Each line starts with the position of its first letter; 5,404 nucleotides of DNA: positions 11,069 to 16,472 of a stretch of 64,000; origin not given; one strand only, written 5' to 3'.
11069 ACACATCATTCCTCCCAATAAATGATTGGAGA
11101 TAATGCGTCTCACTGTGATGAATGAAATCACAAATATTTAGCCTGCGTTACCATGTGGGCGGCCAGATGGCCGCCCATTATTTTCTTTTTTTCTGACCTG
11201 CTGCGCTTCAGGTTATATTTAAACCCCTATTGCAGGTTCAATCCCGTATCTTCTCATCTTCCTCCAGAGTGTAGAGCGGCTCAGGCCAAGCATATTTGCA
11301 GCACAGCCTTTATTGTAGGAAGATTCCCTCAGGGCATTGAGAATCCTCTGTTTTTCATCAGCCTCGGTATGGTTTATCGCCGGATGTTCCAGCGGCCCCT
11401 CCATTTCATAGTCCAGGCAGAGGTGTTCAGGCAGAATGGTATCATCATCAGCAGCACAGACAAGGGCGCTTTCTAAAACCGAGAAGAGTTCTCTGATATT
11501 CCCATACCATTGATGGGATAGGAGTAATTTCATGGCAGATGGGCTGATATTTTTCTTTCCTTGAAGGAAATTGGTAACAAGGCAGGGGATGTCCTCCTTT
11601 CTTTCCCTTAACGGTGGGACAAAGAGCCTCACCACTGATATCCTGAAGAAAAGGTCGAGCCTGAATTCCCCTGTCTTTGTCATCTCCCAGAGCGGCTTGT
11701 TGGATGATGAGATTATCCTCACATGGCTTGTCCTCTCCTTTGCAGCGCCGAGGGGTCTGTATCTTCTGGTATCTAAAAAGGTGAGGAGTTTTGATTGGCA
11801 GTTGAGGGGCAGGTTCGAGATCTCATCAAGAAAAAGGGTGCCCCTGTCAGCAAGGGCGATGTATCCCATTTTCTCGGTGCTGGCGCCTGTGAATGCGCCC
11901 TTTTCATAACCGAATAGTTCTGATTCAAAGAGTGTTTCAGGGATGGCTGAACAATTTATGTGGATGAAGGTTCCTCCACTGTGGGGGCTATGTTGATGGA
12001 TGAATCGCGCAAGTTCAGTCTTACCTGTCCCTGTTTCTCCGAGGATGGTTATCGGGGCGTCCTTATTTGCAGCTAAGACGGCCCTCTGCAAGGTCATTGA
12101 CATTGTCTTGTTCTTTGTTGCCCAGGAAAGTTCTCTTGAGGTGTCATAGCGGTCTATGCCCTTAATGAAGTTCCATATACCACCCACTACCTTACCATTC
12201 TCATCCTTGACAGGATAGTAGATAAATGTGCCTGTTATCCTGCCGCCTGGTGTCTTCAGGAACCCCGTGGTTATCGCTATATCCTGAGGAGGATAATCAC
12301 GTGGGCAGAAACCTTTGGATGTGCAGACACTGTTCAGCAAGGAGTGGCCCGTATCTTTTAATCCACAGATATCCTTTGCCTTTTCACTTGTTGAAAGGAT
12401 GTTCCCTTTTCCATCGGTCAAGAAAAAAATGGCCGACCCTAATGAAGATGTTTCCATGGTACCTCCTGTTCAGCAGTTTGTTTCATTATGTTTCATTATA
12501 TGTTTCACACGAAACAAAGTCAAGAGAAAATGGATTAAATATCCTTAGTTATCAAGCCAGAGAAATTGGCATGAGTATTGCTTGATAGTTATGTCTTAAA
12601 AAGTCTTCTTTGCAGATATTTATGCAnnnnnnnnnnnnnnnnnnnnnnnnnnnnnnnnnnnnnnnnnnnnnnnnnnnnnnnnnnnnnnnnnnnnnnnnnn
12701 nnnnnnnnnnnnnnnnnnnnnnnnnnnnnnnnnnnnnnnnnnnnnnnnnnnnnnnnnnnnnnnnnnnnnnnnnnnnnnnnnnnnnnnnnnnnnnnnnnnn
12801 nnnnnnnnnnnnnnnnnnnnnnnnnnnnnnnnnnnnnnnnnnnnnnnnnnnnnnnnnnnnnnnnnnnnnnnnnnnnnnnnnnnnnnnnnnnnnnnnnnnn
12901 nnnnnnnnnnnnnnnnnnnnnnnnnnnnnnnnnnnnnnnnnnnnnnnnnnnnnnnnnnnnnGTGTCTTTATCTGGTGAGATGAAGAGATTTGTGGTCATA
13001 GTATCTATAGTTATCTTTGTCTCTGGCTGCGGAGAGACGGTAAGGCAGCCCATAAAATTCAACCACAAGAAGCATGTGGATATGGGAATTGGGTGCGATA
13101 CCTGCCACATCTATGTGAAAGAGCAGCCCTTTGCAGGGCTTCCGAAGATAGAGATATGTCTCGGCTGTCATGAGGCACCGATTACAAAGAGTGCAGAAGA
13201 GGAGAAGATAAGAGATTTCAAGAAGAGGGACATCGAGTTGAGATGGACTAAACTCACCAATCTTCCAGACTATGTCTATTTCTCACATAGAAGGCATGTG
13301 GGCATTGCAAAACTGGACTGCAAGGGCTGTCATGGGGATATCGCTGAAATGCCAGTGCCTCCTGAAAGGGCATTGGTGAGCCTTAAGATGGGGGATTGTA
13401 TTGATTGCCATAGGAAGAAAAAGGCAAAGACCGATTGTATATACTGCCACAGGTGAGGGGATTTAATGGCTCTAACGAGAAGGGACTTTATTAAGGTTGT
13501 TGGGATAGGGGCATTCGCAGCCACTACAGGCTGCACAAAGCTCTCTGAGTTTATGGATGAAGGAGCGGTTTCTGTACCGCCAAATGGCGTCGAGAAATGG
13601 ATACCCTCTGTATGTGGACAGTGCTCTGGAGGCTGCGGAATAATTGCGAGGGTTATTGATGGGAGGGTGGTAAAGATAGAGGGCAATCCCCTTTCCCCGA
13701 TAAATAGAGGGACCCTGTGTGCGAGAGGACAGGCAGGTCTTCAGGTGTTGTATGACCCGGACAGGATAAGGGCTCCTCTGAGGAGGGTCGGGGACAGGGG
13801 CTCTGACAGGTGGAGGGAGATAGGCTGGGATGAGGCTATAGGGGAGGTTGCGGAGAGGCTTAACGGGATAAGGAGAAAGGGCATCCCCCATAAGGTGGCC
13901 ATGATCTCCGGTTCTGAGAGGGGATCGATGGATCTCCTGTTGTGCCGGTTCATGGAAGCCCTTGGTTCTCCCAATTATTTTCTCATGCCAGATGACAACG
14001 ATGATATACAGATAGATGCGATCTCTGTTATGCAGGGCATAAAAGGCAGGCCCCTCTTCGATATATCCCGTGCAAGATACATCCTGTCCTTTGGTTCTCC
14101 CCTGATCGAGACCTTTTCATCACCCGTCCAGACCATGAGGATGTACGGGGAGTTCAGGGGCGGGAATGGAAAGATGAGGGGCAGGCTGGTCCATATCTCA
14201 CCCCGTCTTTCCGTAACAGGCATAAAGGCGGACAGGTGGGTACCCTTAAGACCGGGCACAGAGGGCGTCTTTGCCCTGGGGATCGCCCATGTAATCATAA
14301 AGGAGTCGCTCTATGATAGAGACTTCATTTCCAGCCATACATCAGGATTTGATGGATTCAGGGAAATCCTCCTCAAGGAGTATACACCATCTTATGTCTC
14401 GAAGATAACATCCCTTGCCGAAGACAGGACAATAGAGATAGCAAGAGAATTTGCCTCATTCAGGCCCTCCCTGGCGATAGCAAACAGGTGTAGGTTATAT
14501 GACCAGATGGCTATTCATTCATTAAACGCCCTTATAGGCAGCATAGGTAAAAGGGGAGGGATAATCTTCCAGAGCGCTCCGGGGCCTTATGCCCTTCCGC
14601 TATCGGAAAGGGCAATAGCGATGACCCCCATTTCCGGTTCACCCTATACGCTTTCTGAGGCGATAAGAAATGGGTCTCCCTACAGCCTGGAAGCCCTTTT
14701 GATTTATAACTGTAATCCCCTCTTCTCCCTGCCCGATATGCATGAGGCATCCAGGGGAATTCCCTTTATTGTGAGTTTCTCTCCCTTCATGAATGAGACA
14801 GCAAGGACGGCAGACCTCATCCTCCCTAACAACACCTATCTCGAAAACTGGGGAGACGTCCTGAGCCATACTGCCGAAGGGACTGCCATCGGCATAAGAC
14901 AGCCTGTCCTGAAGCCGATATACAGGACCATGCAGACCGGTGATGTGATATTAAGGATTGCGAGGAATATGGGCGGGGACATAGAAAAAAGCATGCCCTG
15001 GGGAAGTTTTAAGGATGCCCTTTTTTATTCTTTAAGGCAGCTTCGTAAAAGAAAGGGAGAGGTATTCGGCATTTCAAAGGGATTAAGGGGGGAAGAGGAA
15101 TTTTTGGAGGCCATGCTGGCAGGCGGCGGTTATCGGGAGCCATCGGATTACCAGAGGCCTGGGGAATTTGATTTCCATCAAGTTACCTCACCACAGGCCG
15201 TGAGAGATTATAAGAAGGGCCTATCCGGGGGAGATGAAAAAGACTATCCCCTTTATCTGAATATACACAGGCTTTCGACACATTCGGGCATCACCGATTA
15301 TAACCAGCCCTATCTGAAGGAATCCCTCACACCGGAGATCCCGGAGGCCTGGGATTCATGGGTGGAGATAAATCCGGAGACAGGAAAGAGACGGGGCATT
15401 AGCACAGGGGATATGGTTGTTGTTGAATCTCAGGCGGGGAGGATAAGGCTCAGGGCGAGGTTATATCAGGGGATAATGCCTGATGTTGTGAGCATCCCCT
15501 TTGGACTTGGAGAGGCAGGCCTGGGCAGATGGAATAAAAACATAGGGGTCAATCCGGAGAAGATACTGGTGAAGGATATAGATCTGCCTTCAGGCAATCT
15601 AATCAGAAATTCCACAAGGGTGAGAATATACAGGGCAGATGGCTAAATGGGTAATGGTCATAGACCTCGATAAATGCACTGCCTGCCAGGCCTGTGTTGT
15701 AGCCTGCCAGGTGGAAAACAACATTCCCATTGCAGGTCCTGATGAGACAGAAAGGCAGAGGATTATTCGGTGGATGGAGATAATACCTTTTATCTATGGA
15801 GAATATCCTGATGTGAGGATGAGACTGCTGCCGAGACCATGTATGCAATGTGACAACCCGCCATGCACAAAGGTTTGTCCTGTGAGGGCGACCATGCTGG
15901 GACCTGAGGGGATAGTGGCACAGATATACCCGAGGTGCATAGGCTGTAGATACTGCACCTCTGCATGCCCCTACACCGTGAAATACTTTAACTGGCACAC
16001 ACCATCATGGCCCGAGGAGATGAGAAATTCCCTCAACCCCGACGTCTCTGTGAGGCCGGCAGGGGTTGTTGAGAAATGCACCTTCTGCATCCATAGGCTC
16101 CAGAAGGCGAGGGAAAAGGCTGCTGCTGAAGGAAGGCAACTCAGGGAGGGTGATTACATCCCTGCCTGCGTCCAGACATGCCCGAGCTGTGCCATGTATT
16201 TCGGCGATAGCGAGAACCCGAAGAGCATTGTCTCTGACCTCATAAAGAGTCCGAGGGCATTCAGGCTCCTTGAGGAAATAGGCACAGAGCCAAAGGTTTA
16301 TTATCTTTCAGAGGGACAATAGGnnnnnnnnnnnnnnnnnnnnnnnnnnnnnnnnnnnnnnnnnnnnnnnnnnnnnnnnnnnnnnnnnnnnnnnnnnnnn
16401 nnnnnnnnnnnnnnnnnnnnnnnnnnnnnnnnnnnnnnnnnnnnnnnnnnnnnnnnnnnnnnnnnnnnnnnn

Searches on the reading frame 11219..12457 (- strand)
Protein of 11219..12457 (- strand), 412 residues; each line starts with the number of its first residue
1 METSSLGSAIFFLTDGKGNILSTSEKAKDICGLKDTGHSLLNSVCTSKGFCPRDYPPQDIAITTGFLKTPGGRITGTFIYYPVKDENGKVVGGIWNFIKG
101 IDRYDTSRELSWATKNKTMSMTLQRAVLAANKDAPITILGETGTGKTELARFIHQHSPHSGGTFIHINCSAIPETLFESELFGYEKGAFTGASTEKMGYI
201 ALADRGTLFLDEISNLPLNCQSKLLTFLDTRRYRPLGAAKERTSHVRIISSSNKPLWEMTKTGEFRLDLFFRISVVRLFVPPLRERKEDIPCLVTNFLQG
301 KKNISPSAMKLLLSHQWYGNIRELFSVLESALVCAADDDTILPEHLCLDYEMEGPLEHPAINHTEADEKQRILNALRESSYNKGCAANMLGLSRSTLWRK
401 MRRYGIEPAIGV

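Call 8: search_protein_families(library=pfam, proteins=[window:11219-12457:-], max_evalue=0.001)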
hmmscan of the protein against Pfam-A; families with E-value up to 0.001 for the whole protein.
window:11219-12457:- (412 aa): 9 families
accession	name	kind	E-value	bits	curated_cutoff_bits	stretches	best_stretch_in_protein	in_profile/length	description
PF00158.32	Sigma54_activat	-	5.5e-59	199.1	20.2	1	114-278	3-167/168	Sigma-54 interaction domain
PF14532.12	Sigma54_activ_2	-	4e-17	63.2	25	1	127-283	15-138/138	Sigma-54 interaction domain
PF25601.1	AAA_lid_14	-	3.1e-15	56.2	27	1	284-352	1-76/87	AAA+ ATPase lid domain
PF02954.25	HTH_8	-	3.9e-12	46.1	22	1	368-404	6-42/42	Bacterial regulatory protein, Fis family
PF07728.20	AAA_5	-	3.4e-06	27.5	22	1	137-254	3-123/139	AAA domain (dynein-related subfamily)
PF00004.35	AAA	-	3.4e-05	24.7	21.2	1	138-255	3-111/131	ATPase family associated with various cellular activities (AAA)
PF18024.7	HTH_50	-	0.00015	21.8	27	1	386-406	29-49/50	Helix-turn-helix domain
PF01078.27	Mg_chelatase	-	0.00016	21.6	20.3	0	191-226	93-128/207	Magnesium chelatase, subunit ChlI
PF07724.20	AAA_2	-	0.00024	21.6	27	1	135-254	5-125/166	AAA domain (Cdc48 subfamily)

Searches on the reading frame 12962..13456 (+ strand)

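Call 8: search_protein_families(library=pfam, proteins=[window:12962-13456:+], max_evalue=0.001)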
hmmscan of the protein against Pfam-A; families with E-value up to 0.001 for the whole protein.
window:12962-13456:+ (164 aa): 3 families
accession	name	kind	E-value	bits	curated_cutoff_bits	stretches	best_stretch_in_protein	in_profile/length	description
PF14522.11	Cytochrome_C7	-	2.8e-13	49.9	24.8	2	105-164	1-67/67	Cytochrome c7 and related cytochrome c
PF02085.21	Cytochrom_CIII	-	1.8e-08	35.1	22.9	1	27-79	17-62/101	Class III cytochrome C family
PF14537.11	Cytochrom_c3_2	-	1.6e-07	32.1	25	1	38-82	2-45/79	Cytochrome c3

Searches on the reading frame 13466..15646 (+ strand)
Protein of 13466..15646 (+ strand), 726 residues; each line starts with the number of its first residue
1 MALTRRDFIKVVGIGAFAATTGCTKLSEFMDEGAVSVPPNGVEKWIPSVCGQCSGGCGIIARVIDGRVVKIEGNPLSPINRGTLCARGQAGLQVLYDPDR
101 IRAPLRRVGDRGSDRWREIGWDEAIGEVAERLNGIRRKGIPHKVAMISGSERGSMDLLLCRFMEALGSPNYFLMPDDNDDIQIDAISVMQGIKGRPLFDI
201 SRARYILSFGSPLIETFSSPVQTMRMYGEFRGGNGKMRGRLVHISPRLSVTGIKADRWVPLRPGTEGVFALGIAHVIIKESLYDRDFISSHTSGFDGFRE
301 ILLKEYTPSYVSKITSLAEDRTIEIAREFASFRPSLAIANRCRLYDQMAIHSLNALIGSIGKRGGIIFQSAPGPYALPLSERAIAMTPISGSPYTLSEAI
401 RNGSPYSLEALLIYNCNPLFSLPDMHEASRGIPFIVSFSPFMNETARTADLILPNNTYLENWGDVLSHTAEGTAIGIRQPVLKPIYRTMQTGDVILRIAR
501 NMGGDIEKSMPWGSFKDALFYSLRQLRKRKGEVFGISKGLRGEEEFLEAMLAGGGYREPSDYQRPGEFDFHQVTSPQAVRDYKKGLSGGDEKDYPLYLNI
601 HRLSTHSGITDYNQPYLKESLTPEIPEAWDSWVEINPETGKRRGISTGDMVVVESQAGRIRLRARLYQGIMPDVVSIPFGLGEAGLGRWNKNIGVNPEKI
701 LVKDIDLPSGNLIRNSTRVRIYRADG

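Call 8: search_protein_families(library=pfam, proteins=[window:13466-15646:+], max_evalue=0.001)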
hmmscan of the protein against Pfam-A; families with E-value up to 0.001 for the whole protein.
window:13466-15646:+ (726 aa): 3 families
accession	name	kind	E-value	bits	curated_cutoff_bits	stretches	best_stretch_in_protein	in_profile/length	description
PF00384.28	Molybdopterin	-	1e-24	87.7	24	1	100-463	1-318/353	Molybdopterin oxidoreductase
PF04879.21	Molybdop_Fe4S4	-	8.3e-17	61.3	22.7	1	43-96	1-54/55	Molybdopterin oxidoreductase Fe4S4 domain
PF01568.27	Molydop_binding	-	1.5e-13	51.1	26.8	1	631-683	30-82/110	Molydopterin dinucleotide binding domain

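Call 42: search_protein_families(library=ncbifam, proteins=[window:13466-15646:+], max_evalue=1e-40)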
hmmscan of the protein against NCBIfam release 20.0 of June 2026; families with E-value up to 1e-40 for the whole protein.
window:13466-15646:+ (726 aa): 6 families
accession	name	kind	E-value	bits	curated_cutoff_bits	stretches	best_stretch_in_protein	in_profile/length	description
NF041783.2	mnquin_red_QrcB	equivalog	1.3e-97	327.7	440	1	40-506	47-507/695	menaquinone reductase molybdopterin-binding-like subunit QrcB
NF012032.0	PRK15488.1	equivalog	4.3e-96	322.6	694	1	1-374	1-369/759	thiosulfate reductase PhsA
NF041714.1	arsenate_red_ArrA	equivalog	7.5e-66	222.8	1600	0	3-294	3-298/848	arsenate respiratory reductase molybdopterin-containing subunit ArrA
TIGR01591.1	Fdh-alpha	equivalog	2.7e-62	210.8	666.25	1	49-365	2-316/672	formate dehydrogenase subunit alpha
TIGR02166.1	dmsA_ynfE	subfamily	3.3e-53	180.9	777.7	0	3-365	1-396/794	DMSO/selenate family reductase complex A subunit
TIGR03479.1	DMSO_red_II_alp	subfamily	7.8e-42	143.3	984.75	0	83-292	103-307/913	molybdopterin-dependent oxidoreductase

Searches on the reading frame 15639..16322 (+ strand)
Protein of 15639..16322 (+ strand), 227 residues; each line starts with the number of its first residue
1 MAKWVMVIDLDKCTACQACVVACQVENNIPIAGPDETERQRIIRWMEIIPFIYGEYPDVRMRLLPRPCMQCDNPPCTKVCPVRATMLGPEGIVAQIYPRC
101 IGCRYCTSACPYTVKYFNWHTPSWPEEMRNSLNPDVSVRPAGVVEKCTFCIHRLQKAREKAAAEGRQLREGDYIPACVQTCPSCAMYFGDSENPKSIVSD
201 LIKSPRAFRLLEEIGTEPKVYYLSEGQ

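Call 8: search_protein_families(library=pfam, proteins=[window:15639-16322:+], max_evalue=0.001)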
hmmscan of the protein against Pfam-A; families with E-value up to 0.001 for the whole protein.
window:15639-16322:+ (227 aa): 9 families
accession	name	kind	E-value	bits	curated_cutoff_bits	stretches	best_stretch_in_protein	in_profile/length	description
PF13247.11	Fer4_11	-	1.6e-14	54.4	26.2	1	60-122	2-66/100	4Fe-4S dicluster domain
PF12838.12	Fer4_7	-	3.2e-11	44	27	2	12-84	1-52/52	4Fe-4S dicluster domain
PF13237.11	Fer4_10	-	7.8e-10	39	25.5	2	61-111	2-53/53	4Fe-4S dicluster domain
PF12797.12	Fer4_2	-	4.7e-09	36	24.5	2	4-23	1-20/22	4Fe-4S binding domain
PF13187.11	Fer4_9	-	7e-09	36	27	1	68-113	2-50/52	4Fe-4S dicluster domain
PF13534.11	Fer4_17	-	2.3e-08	34.9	22.2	0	99-150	1-49/61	4Fe-4S dicluster domain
PF00037.32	Fer4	-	3.5e-06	27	21.1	1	7-25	2-20/24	4Fe-4S binding domain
PF13183.11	Fer4_8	-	9.4e-05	23.3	27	0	10-82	2-66/68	4Fe-4S dicluster domain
PF12837.12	Fer4_6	-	0.00086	19.6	25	0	99-112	8-21/24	4Fe-4S binding domain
